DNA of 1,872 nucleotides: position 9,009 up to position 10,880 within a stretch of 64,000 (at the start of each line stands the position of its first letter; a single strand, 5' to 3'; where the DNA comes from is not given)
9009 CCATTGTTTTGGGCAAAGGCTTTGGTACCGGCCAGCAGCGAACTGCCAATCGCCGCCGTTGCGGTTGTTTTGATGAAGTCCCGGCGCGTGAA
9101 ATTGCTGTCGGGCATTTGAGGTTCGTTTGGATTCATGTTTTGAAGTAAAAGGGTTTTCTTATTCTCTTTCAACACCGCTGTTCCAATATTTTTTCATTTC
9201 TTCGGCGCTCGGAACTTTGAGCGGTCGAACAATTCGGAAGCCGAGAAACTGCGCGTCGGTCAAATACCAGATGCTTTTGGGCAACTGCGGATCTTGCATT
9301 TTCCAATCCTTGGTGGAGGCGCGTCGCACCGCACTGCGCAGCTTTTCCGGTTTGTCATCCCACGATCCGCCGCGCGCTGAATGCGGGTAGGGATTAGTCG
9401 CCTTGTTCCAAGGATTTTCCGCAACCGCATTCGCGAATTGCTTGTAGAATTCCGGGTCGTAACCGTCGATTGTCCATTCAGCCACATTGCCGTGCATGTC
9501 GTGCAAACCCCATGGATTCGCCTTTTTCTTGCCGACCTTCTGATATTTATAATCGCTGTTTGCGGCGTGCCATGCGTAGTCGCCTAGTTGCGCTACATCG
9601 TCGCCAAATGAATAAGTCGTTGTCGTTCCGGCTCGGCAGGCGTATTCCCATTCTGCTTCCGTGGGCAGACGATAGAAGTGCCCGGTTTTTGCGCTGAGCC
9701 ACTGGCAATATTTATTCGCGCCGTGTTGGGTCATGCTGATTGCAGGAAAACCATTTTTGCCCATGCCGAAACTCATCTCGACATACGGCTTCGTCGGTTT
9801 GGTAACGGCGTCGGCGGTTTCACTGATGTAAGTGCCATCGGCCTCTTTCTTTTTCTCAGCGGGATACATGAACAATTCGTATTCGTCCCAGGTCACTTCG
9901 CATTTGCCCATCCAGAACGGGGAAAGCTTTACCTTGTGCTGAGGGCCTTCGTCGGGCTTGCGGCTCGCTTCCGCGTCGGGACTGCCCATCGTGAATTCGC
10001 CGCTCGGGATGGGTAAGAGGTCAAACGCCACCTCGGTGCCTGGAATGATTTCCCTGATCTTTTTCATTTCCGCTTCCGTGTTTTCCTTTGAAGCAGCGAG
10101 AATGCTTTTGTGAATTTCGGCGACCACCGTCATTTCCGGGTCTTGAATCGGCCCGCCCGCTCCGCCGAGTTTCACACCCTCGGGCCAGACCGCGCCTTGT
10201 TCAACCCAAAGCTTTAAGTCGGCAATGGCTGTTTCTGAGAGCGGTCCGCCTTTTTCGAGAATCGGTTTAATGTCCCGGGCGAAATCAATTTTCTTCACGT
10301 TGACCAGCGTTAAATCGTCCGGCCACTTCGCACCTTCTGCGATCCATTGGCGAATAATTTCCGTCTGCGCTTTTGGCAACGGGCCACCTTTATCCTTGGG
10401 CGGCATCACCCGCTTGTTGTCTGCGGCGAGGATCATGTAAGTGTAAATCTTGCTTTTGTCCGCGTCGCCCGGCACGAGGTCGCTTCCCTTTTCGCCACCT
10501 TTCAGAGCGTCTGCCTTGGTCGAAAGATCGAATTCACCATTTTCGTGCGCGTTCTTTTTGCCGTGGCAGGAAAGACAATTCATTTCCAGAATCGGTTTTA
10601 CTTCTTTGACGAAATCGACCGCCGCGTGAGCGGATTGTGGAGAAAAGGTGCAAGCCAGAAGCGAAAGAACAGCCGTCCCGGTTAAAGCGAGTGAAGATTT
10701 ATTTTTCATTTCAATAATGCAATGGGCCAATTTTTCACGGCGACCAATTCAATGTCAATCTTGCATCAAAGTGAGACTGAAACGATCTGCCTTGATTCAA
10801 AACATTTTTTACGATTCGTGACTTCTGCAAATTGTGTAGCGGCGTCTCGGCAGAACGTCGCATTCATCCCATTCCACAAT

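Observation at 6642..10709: Candidate undescribed periplasmic redox chain: ApbE + heme c/FGE-fold protein with a non-canonical flavinylation site + Tat oxidoreductase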

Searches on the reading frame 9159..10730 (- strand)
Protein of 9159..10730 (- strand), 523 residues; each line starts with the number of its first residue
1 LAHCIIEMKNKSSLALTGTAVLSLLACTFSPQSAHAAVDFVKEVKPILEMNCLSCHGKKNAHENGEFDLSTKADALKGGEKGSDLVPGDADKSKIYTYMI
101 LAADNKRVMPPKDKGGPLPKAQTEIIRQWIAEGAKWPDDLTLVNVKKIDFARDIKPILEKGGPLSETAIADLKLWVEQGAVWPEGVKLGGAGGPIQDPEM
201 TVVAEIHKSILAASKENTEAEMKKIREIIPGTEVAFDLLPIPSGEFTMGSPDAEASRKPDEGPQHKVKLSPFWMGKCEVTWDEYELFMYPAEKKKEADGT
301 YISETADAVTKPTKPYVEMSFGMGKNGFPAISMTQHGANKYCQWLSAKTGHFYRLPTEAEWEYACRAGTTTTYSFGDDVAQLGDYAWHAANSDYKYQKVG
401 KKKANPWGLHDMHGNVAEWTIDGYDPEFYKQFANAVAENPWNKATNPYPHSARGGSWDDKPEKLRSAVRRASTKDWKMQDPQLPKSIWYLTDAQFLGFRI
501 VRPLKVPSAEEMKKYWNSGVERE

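Call 3: search_protein_families(library=pfam, proteins=[window:9159-10730:-], max_evalue=0.01)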
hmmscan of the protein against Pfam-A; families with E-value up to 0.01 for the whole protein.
window:9159-10730:- (523 aa): 3 families
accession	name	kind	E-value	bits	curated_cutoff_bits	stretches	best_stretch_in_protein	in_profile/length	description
PF03781.23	FGE-sulfatase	-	5.4e-43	147.9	23.3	1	238-475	5-243/255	Sulfatase-modifying factor enzyme 1-like domain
PF07635.16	PSCyt1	-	2e-14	54.4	22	1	52-113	1-59/59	Planctomycete cytochrome C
PF22297.1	PccH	-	0.0046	17.5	24.4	0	40-72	2-33/133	PccH Cytochrome c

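Call 4: search_protein_families(library=ncbifam, proteins=[window:9159-10730:-], max_evalue=0.01)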
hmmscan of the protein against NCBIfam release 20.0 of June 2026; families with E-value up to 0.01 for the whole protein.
window:9159-10730:- (523 aa): 8 families
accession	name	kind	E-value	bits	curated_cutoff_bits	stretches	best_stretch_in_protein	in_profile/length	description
NF051459.1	pyoverdine_PvdO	equivalog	2e-35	122.3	500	1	224-475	22-266/280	dihydropyoverdine dehydrogenase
TIGR03525.2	GldK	equivalog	4.6e-26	92.1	350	2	328-475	220-393/408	T9SS ring complex lipoprotein PorK/GldK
TIGR03440.2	egtB_TIGR03440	equivalog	3.2e-14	52.9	360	2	336-469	282-396/413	ergothioneine biosynthesis protein EgtB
NF041186.1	SenA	equivalog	2.2e-11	43.8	420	1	234-469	166-364/382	selenoneine synthase SenA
TIGR03530.1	GldJ_short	equivalog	6.7e-10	38.4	382.9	0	353-402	210-260/396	gliding motility lipoprotein GldJ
TIGR02171.1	Fb_sc_TIGR02171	subfamily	7.3e-10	37.5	544.35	1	255-436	55-230/912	TIGR02171 family lipoprotein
TIGR03524.1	GldJ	equivalog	1.7e-08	33.6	458.2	1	385-426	323-367/559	gliding motility lipoprotein GldJ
TIGR04344.1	ovoA_Nterm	equivalog_domain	5.3e-08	32.2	400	1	332-426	299-386/444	5-histidylcysteine sulfoxide synthase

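Call 6: find_homologous_proteins(query=window:9159-10730:-)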
Query window:9159-10730:- (523 aa): 8000 proteins with E <= 0.001 among 8000 candidates; the best 120 are listed.
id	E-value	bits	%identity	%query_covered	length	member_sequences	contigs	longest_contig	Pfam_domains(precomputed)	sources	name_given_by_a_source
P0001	0.0e+0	1187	98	99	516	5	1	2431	PF07635.17,PF03781.23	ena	-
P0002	1.6e-290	983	80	100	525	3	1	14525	PF07635.17,PF03781.23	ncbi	-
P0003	2.7e-282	955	76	99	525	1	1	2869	PF07635.17,PF03781.23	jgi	jgi:formylglycine-generating enzyme required for sulfatase activity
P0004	4.4e-280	948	77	98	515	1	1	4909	PF07635.17,PF03781.23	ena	-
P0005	2.1e-274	929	76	99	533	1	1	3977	PF07635.17,PF03781.23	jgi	-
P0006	4.9e-274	928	76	99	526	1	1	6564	PF07635.17,PF03781.23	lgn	-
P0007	2.7e-273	926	76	100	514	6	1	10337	PF07635.17,PF03781.23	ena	-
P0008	2.0e-272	923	75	99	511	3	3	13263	PF07635.17,PF03781.23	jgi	-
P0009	3.6e-272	922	75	100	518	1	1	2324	PF07635.17,PF03781.23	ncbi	ncbi:MAG: SUMF1/EgtB/PvdO family nonheme iron enzyme [Verrucomicrobiota bacterium]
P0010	5.0e-271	918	74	99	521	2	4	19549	PF07635.17,PF03781.23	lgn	-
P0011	2.3e-268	909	74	100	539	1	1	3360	PF07635.17,PF03781.23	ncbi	-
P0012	2.5e-267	906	73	99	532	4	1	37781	PF07635.17,PF03781.23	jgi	jgi:formylglycine-generating enzyme required for sulfatase activity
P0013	1.2e-264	897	73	99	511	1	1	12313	PF07635.17,PF03781.23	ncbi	-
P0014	1.6e-264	897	73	99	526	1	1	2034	PF07635.17,PF03781.23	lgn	-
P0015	2.0e-264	896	74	99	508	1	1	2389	PF07635.17,PF03781.23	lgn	-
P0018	1.7e-246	837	70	96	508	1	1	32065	PF07635.17,PF03781.23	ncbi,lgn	ncbi:MAG: SUMF1/EgtB/PvdO family nonheme iron enzyme [Verrucomicrobiota bacterium]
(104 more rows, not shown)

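Call 12: find_related_loci(query=window:9159-10730:-, collection=genome_contigs, flank=10000)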
Query window:9159-10730:- (523 aa) in genome_contigs; peptide patterns used: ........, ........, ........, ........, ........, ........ (x = any residue, [..] = any of these).
600 stretches matched a pattern (row limit reached: there are more); 598 encode a relative of the query (tblastn E <= 1e-3); the best 80 are kept; 80 distinct loci.
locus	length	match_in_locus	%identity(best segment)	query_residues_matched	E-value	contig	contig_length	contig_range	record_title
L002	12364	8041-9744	51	12-523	5e-172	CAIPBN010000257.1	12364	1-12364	MAG: uncultured Verrucomicrobia bacterium isolate Erken-D9_bin-0968 genome assembly, contig: bin-0968:257/949, whole gen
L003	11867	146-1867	48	14-517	4e-170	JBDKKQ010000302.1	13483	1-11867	MAG: Verrucomicrobiota bacterium isolate gunnisonriver_2019_sw_WHONDRS-S19S_0062_B_bin.69 scaffold_15991, whole genome s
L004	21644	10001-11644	52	38-521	5e-166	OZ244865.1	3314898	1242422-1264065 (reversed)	MAG: Limisphaerales bacterium isolate 5eb3c5e2-f979-4c09-a8a1-467989e74c88 genome assembly, chromosome: 1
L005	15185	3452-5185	51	6-518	6e-154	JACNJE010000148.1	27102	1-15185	MAG: Verrucomicrobia bacterium isolate NIOZ-UU28 NIOZ-UU_NODE_2021_length_27102_cov_12.8383, whole genome shotgun sequen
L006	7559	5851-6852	67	195-523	2e-153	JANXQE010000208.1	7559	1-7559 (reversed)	MAG: Limisphaerales bacterium isolate GL140_4_concoct_305_sub GL140_4_k141_2669915, whole genome shotgun sequence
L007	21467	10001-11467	50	33-519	2e-149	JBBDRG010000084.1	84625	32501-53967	MAG: Verrucomicrobiales bacterium isolate LejiaC_63_26 Lejia_C_649_length_84625_cov_15, whole genome shotgun sequence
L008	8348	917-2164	52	37-523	4e-145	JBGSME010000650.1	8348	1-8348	MAG: Bryobacteraceae bacterium isolate JTS-AC223 k141_582557, whole genome shotgun sequence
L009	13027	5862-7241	47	14-522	2e-145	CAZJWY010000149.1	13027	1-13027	MAG TPA_asm: uncultured Planctomycetaceae bacterium isolate SRP344714_co2_448 genome assembly, contig: NODE_12507_length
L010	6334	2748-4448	44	16-519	4e-145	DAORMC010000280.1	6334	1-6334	MAG TPA_asm: Pirellulaceae bacterium isolate AMR_MDS_5483 NODE_6665_length_6334_cov_3.932155, whole genome shotgun seque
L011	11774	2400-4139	48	9-518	7e-145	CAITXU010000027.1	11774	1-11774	MAG: uncultured Verrucomicrobia bacterium isolate Kiruna_bin-02725 genome assembly, contig: bin-02725:027/298, whole gen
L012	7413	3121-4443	48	38-521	1e-133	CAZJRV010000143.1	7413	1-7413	MAG TPA_asm: uncultured Verrucomicrobiota bacterium isolate SRP077602_co9_110 genome assembly, contig: NODE_15361_length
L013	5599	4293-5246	62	199-523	5e-132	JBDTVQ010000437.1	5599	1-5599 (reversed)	MAG: Acidobacteriota bacterium isolate cluster3_bin.71 NODE_79778_length_5599_cov_7.681638, whole genome shotgun sequenc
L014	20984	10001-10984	58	200-523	2e-125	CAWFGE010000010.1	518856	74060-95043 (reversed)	MAG: uncultured Planctomycetaceae bacterium isolate MFD05684.bin.1.171 genome assembly, contig: contig_21170, whole geno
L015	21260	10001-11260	46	36-523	1e-124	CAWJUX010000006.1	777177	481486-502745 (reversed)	MAG: Bryobacterales bacterium isolate MFD09671.bin.1.193 genome assembly, contig: contig_24205, whole genome shotgun seq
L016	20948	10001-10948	62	213-523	2e-124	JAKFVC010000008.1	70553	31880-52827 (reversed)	MAG: Planctomycetaceae bacterium isolate D1_Bin_8 D1_0000329, whole genome shotgun sequence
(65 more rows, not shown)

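Call 26: search_solved_structures(query=window:9159-10730:-, max_evalue=0.001, show_alignments=2)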
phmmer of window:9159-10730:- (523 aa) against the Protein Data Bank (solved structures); distinct sequences matched with E-value up to 0.001: 21.
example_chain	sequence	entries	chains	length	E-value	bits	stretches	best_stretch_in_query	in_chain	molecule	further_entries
5hha_A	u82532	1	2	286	2e-25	92.7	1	230-469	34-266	PvdO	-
2y3c_A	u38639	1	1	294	1.4e-16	63.5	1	318-423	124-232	TREPONEMA DENTICOLA VARIABLE PROTEIN 1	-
9myj_B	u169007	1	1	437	3.3e-16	62.3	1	312-470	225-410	Lipoprotein, putative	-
9p6h_B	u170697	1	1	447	4.1e-16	62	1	312-470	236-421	Lipoprotein, putative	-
9ots_A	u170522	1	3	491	4.1e-16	61.9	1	312-470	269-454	Por secretion system protein porK/gldK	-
9mzu_A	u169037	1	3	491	4.1e-16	61.9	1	312-470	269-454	PorK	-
7spq_A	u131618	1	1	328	1.5e-12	50.2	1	321-459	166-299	Serine/threonine kinase ToxD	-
2aii_X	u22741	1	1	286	3.4e-11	45.7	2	328-424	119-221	Sulfatase modifying factor 1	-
2afy_X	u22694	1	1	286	3.5e-11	45.7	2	328-424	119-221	Sulfatase modifying factor 1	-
2aft_X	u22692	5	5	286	3.6e-11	45.7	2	328-424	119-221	Sulfatase modifying factor 1 | Sulfatase-modifying factor 1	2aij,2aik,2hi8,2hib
1y1e_X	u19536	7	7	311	4.3e-11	45.4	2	328-424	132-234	C-alpha-formyglycine-generating enzyme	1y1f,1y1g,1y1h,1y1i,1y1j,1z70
5ssy_A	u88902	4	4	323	6.3e-11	44.8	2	328-424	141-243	Formylglycine-generating enzyme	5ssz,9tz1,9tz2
31dc_A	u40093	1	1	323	7.2e-11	44.6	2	328-424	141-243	Formylglycine-generating enzyme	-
5ssx_A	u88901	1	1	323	1.5e-10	43.6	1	328-424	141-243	Formylglycine-generating enzyme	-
6muj_A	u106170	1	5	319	2.6e-10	42.8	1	323-475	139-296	Formylglycine-generating enzyme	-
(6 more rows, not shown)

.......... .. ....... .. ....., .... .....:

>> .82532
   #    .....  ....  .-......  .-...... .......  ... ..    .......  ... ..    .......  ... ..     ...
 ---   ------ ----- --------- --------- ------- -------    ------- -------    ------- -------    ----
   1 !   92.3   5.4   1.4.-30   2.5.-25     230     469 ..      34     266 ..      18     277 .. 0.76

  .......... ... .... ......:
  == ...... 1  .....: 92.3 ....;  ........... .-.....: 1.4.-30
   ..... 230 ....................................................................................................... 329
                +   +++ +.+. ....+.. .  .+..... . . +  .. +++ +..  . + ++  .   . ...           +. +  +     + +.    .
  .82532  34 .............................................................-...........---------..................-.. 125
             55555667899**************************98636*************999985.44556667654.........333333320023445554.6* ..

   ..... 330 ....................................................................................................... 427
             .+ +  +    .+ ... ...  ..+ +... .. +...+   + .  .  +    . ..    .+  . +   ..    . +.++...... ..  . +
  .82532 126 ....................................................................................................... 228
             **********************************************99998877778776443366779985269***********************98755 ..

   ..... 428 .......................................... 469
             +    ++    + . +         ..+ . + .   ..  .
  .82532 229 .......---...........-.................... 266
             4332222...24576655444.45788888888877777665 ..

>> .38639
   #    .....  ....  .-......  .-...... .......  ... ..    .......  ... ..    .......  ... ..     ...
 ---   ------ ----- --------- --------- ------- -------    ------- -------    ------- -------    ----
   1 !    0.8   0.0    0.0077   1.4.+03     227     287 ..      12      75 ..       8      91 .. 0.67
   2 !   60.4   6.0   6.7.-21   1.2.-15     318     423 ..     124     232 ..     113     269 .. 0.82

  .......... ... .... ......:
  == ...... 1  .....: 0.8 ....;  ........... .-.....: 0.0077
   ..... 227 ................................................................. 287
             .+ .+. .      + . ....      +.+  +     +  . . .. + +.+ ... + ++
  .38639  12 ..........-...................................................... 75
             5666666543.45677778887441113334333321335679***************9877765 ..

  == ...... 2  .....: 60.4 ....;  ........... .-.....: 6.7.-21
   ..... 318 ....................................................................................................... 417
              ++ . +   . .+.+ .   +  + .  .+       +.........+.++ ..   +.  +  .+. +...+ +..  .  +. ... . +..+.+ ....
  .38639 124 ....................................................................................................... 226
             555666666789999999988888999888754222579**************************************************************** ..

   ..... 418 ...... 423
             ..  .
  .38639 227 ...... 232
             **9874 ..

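Call 37: predict_structure(alignment_id=A1)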
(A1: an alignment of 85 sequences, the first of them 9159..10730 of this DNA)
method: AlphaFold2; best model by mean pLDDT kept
length: 523 residues; sequences in the alignment: 85
mean_pLDDT: 89.3   pTM: 0.71
mean pLDDT of the five models: 89.3, 88.8, 88.8, 88.1, 87.2
residues with pLDDT >= 90: 393; 70-90: 75; 50-70: 25; < 50: 30
segments of 3 or more residues with pLDDT < 50: 1-28
pLDDT, mean of each block of 10 residues (from residue 1): 38 44 47 82 95 93 86 92 91 96 94 89 97 97 93 88 87 93 76 66 96 97 98 97 98 97 98 99 93 60 76 89 91 96 97 99 97 96 98 97 98 98 97 95 94 98 97 94 88 97 97 91 62
secondary structure, 60 per line:
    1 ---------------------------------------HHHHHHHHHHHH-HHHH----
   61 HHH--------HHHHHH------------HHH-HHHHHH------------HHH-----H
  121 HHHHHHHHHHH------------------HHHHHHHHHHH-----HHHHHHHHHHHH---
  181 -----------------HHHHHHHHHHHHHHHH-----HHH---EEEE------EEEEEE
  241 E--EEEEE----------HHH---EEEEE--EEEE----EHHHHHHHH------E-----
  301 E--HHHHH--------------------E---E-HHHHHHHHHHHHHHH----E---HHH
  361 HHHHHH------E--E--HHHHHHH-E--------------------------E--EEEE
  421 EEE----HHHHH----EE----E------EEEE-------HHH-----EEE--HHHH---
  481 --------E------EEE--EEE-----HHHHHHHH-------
elements in order: H40-51 H53-56 H72-77 H94-99 H120-131 H150-160 H166-177 H198-213 E225-228 E235-241 E244-248 E265-269 E272-275 H281-288 H304-308 H335-349 H358-366 H379-385 E417-423 H428-432 E450-453 E469-471 H474-477 E496-498 E501-503 H509-516

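Call 42: fold_search(model_id=the predicted structure, library=pdb)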
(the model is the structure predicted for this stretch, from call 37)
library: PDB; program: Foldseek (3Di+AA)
matches with E <= 10: 167; with E <= 0.001: 80
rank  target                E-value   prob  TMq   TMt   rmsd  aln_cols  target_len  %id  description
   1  2y3c                  3.6e-17  1.00  0.39  0.71   6.4       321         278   22  Treponema denticola variable protein 1 (released 2011-08-31)
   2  5hha_A                6.3e-16  1.00  0.39  0.76   8.1       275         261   29  Structure of PvdO from Pseudomonas aeruginosa (released 2017-01-18)
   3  6xtp_A                3.3e-15  1.00  0.38  0.64   9.2       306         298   22  Crystal structure reveals non-coordinative binding of O2 to the copper center of the formylglycine-generating enzyme - (released 2021-01-27)
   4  5hha_B                3.5e-15  1.00  0.39  0.73   8.7       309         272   24  Structure of PvdO from Pseudomonas aeruginosa (released 2017-01-18)
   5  5ssy                  6.1e-15  1.00  0.38  0.70   9.2       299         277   24  Crystal Structure of human formylglycine generating enzyme (released 2023-08-23)
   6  6xtq_A                7.3e-15  1.00  0.38  0.64   6.3       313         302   22  Crystal structure reveals non-coordinative binding of O2 to the copper center of the formylglycine-generating enzyme - (released 2021-01-27)
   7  1y1h_X                7.3e-15  1.00  0.38  0.70   9.1       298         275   24  human formylglycine generating enzyme, oxidised Cys refined as hydroperoxide (released 2005-05-31)
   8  1z70_X                7.7e-15  1.00  0.38  0.70   9.2       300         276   24  1.15A resolution structure of the formylglycine generating enzyme FGE (released 2005-07-22)
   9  8aru_A                7.7e-15  1.00  0.38  0.69   6.3       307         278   23  Crystal Structure of human formylglycine generating enzyme (released 2023-08-23)
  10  1y1j_X                7.7e-15  1.00  0.38  0.70   9.5       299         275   24  human formylglycine generating enzyme, sulfonic acid/desulfurated form (released 2005-05-31)
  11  6s07_A                8.6e-15  1.00  0.37  0.62   6.8       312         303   21  Structure of formylglycine-generating enzyme at 1.04 A in complex with copper and substrate reveals an acidic pocket f (released 2019-06-26)
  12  2q17_E                1.0e-14  1.00  0.38  0.66   9.4       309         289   24  Formylglycine Generating Enzyme from Streptomyces coelicolor (released 2008-04-01)
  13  2q17_B                1.1e-14  1.00  0.38  0.67   9.3       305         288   24  Formylglycine Generating Enzyme from Streptomyces coelicolor (released 2008-04-01)
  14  5ssz                  1.2e-14  1.00  0.38  0.70   9.1       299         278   24  Crystal Structure of wild-type human formylglycine generating enzyme bound to Cu(I) (released 2023-08-23)
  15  2q17_A                1.2e-14  1.00  0.37  0.66   9.4       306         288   24  Formylglycine Generating Enzyme from Streptomyces coelicolor (released 2008-04-01)
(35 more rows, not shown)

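Call 90: find_encoding_contigs(protein=P0012, flank=7000, max_places=1)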
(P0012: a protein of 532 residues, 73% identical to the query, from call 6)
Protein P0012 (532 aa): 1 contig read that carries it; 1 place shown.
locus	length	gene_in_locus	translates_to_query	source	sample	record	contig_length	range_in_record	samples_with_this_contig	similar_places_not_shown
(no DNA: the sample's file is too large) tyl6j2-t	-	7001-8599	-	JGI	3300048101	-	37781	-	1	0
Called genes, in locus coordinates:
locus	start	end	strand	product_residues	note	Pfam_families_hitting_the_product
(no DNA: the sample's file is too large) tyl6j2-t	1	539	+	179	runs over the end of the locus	PF04679:DNA_ligase_A_C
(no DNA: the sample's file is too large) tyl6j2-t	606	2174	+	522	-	PF09913:DUF2142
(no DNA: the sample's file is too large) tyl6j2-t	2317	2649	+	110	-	PF19897:DUF6370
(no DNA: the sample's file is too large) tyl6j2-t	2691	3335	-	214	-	PF08242:Methyltransf_12, PF13649:Methyltransf_25, PF13847:Methyltransf_31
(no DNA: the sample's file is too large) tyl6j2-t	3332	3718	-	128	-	-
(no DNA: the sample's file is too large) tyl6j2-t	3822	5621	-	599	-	PF00654:Voltage_CLC, PF00571:CBS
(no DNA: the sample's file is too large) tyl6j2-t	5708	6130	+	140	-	PF12802:MarR_2, PF01047:MarR (weak)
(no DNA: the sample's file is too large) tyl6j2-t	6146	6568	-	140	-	-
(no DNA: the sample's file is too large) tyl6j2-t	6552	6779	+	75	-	-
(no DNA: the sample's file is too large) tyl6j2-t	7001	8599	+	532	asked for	PF07635:PSCyt1, PF03781:FGE-sulfatase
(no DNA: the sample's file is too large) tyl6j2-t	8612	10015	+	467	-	PF01408:GFO_IDH_MocA, PF22725:GFO_IDH_MocA_C3 (weak)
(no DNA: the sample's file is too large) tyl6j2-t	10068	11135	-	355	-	PF02424:ApbE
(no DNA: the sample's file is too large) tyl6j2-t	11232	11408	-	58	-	-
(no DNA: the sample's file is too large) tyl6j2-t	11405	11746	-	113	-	-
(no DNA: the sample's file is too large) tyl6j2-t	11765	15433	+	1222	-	PF22590:Cas3-like_C_2 (faint), PF17757:UvrB_inter, PF02559:CarD_TRCF_RID, PF04851:ResIII (weak), PF00270:DEAD, PF00271:Helicase_C, PF03461:TRCF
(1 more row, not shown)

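Call 91: find_encoding_contigs(protein=P0018, flank=7000, max_places=1)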
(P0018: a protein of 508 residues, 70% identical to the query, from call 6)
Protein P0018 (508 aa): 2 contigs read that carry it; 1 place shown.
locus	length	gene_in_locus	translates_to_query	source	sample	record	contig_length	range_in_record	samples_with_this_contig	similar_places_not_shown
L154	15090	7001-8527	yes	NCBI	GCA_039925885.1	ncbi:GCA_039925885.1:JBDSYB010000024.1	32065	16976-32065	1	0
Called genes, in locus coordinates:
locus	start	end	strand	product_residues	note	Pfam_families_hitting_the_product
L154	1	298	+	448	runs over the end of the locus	PF00120:Gln-synt_C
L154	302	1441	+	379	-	PF00465:Fe-ADH, PF13685:Fe-ADH_2, PF25137:ADH_Fe_C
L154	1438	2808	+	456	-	PF00171:Aldedh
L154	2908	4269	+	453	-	PF07586:HXXSHH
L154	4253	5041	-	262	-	PF13428:TPR_14 (faint), PF00515:TPR_1 (faint), PF13432:TPR_16 (weak), PF14559:TPR_19 (weak), PF07719:TPR_2 (weak), PF13414:TPR_11 (weak), PF06347:SH3_4, PF08239:SH3_3 (weak)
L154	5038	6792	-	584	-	PF13584:BatD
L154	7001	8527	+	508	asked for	PF07635:PSCyt1, PF03781:FGE-sulfatase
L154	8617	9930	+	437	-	PF01408:GFO_IDH_MocA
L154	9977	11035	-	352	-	PF02424:ApbE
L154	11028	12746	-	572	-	PF01368:DHH, PF02272:DHHA1, PF17768:RecJ_OB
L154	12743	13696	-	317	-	PF03741:TerC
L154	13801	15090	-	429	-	PF00873:ACR_tran (faint), PF02355:SecD_SecF_C, PF03176:MMPL, PF02355:SecD_SecF_C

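Call 92: find_encoding_contigs(protein=P0002, flank=7000, max_places=1)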
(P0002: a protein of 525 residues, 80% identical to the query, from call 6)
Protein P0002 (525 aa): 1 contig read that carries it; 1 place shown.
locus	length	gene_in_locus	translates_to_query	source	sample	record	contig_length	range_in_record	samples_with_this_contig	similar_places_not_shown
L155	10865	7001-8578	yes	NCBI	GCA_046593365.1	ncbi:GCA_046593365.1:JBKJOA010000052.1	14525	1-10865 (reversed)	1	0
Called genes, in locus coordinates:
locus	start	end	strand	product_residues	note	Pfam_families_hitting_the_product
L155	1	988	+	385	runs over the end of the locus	PF00988:CPSase_sm_chain, PF00117:GATase, PF07722:Peptidase_C26 (weak)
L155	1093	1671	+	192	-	PF16697:Yop-YscD_cpl, PF00498:FHA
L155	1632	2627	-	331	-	PF00490:ALAD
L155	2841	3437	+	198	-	PF14014:DUF4230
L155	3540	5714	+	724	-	-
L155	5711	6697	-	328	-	-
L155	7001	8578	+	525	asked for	PF07635:PSCyt1, PF03781:FGE-sulfatase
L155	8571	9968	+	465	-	PF01408:GFO_IDH_MocA, PF22725:GFO_IDH_MocA_C3 (weak)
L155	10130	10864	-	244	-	?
